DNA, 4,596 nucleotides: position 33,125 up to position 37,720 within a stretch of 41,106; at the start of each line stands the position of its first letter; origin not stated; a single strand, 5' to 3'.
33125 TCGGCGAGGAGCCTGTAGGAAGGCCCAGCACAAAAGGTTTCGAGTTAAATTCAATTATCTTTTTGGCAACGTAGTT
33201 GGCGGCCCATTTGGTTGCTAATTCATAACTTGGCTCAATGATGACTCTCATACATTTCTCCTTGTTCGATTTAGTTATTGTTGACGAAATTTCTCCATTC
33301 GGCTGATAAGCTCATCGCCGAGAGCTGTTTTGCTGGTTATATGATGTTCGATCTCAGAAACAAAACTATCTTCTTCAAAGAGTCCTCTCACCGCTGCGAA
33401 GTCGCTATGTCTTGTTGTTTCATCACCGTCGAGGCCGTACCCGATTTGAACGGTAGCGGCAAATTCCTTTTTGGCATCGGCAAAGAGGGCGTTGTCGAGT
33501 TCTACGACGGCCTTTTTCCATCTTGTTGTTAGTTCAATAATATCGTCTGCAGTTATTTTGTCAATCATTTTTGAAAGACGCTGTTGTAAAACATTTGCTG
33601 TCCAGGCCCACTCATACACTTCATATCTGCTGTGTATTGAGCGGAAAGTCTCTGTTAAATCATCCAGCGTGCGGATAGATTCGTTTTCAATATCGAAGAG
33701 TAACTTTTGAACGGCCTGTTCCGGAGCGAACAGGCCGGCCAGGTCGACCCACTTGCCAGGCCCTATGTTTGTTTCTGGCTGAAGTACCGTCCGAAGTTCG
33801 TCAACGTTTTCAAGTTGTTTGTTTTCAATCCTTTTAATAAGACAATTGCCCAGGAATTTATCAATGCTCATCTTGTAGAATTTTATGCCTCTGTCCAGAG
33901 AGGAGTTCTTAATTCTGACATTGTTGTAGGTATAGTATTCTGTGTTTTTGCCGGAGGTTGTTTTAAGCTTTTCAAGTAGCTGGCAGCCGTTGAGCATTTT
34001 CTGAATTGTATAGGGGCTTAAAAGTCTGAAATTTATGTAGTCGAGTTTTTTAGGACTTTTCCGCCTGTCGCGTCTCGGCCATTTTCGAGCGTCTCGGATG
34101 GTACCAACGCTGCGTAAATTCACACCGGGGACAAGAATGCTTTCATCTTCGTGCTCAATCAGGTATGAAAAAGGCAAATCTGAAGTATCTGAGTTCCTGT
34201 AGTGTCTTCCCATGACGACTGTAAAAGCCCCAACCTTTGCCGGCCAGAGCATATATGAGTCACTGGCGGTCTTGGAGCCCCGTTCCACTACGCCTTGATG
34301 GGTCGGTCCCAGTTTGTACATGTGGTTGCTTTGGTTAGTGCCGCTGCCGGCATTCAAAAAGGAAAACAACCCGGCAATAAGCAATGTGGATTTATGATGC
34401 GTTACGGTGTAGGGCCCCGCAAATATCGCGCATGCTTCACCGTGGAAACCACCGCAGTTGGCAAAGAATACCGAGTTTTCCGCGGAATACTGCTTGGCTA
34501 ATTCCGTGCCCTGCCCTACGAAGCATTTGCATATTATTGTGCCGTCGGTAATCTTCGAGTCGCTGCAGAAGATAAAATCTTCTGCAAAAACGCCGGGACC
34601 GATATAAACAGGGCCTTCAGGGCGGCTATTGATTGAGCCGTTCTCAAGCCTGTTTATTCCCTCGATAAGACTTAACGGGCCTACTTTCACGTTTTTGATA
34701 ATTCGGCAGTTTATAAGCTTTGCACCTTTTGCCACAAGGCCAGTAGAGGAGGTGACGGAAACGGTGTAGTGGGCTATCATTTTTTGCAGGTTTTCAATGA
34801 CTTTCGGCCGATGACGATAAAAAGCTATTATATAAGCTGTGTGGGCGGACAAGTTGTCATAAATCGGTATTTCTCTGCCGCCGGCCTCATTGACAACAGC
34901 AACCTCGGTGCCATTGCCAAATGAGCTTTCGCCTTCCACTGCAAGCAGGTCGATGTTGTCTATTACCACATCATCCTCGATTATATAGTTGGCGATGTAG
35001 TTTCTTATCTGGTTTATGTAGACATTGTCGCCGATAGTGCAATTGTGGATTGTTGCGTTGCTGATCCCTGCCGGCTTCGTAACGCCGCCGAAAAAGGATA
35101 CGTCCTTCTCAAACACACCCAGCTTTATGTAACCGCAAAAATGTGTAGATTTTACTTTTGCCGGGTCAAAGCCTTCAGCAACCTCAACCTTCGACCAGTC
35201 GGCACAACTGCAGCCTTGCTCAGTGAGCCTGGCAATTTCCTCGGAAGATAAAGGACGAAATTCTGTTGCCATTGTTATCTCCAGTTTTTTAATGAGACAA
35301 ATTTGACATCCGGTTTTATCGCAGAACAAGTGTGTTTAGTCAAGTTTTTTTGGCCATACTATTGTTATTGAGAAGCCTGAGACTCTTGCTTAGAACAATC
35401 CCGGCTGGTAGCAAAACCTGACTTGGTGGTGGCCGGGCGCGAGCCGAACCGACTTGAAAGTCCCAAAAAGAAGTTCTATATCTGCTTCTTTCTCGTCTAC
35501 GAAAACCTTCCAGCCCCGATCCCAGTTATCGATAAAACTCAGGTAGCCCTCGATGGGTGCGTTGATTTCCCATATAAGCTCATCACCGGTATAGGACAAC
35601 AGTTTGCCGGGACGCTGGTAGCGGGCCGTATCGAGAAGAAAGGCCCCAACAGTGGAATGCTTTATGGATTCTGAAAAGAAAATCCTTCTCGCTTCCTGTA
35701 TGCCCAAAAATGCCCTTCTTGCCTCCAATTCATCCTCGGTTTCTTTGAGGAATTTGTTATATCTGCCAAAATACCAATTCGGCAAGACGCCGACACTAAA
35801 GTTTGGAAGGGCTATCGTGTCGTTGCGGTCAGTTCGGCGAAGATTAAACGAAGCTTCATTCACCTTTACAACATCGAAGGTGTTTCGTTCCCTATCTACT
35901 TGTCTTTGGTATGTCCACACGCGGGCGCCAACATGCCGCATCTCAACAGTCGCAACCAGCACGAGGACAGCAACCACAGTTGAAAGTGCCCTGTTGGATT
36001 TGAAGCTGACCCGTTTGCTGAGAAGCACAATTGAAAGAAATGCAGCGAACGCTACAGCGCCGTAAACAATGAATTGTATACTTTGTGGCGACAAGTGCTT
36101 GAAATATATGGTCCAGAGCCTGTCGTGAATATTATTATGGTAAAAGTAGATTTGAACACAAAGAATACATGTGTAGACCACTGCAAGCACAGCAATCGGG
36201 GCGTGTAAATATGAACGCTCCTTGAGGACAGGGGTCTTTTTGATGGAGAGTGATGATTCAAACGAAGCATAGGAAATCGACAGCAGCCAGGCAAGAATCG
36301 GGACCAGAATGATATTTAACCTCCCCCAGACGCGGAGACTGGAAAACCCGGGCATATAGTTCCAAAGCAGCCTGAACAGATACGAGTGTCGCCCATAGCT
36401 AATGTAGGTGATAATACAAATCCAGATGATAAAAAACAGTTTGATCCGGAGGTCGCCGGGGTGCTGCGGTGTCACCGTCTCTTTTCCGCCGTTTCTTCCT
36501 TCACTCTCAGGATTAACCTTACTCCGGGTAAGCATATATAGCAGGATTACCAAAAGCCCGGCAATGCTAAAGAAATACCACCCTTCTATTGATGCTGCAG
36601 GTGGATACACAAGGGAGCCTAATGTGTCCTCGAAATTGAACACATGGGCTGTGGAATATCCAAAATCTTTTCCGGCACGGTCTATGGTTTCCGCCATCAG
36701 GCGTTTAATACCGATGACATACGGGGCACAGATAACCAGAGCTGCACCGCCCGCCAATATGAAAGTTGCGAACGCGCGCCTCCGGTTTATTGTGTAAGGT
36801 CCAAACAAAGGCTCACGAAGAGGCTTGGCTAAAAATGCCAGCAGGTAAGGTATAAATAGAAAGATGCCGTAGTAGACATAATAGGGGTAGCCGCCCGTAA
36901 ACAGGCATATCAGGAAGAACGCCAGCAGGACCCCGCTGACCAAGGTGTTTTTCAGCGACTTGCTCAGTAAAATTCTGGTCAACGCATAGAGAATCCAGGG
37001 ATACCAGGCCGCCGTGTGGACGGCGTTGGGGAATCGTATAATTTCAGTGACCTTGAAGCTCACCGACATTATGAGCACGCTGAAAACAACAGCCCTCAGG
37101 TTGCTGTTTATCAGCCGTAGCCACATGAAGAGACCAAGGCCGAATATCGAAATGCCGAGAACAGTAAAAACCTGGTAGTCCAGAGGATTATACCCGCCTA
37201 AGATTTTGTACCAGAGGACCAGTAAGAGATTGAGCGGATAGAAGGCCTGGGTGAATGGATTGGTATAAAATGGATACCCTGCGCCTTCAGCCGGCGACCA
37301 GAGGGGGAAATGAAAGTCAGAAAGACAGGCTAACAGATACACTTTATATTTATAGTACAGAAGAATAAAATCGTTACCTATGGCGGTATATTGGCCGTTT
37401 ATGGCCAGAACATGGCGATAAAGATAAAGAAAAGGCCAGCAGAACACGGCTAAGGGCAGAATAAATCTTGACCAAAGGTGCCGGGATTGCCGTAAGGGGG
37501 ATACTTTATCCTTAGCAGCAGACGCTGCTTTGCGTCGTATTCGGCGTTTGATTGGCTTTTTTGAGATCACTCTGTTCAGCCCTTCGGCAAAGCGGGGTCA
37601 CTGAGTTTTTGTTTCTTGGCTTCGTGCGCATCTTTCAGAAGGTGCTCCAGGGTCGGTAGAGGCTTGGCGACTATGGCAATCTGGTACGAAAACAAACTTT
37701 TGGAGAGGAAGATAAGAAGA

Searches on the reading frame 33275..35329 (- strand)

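Call 55: search_protein_families(library=pfam, proteins=[window:33275-35329:-], max_evalue=0.001)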
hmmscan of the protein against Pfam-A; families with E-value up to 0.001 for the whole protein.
window:33275-35329:- (684 aa): 3 families
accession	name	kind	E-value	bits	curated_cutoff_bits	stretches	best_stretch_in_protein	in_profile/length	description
PF16314.11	DUF4954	-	1.9e-213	709.4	26.2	1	24-456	1-433/433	Domain of unknown function (DUF4954)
PF20683.2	DUF6819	-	1.9e-59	200.6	23.5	1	510-678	3-171/171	Domain of unknown function (DUF6819)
PF25084.1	LbH_EIF2B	-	0.00073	20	54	0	89-124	36-71/105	EIF2B subunit epsilon LbH domain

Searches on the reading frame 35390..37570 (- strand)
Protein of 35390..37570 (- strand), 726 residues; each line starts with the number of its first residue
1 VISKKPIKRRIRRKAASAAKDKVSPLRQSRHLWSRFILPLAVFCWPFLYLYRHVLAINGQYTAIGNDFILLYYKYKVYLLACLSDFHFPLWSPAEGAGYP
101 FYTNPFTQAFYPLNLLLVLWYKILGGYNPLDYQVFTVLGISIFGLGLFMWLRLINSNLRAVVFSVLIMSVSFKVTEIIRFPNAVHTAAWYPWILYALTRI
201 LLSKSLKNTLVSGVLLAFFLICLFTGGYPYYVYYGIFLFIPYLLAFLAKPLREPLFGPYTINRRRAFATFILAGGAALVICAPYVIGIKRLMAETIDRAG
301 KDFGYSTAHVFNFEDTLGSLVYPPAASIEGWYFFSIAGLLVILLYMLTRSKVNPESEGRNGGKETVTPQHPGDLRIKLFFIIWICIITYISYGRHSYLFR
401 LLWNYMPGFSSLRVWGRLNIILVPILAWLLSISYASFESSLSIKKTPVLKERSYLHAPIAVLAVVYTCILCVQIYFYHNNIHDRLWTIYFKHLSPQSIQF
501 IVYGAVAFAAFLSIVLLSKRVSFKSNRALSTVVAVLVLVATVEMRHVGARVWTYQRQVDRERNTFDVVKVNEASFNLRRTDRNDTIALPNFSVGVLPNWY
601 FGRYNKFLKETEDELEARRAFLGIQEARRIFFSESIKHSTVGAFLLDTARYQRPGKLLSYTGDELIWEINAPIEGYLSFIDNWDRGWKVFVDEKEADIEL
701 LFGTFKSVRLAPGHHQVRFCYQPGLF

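Call 55: search_protein_families(library=pfam, proteins=[window:35390-37570:-], max_evalue=0.001)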
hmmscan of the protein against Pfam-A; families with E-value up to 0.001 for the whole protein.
window:35390-37570:- (726 aa): 1 family
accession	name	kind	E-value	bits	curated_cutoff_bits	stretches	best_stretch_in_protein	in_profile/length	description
PF09586.16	YfhO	-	0.00014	20.8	28.5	1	684-725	786-827/835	Bacterial membrane protein YfhO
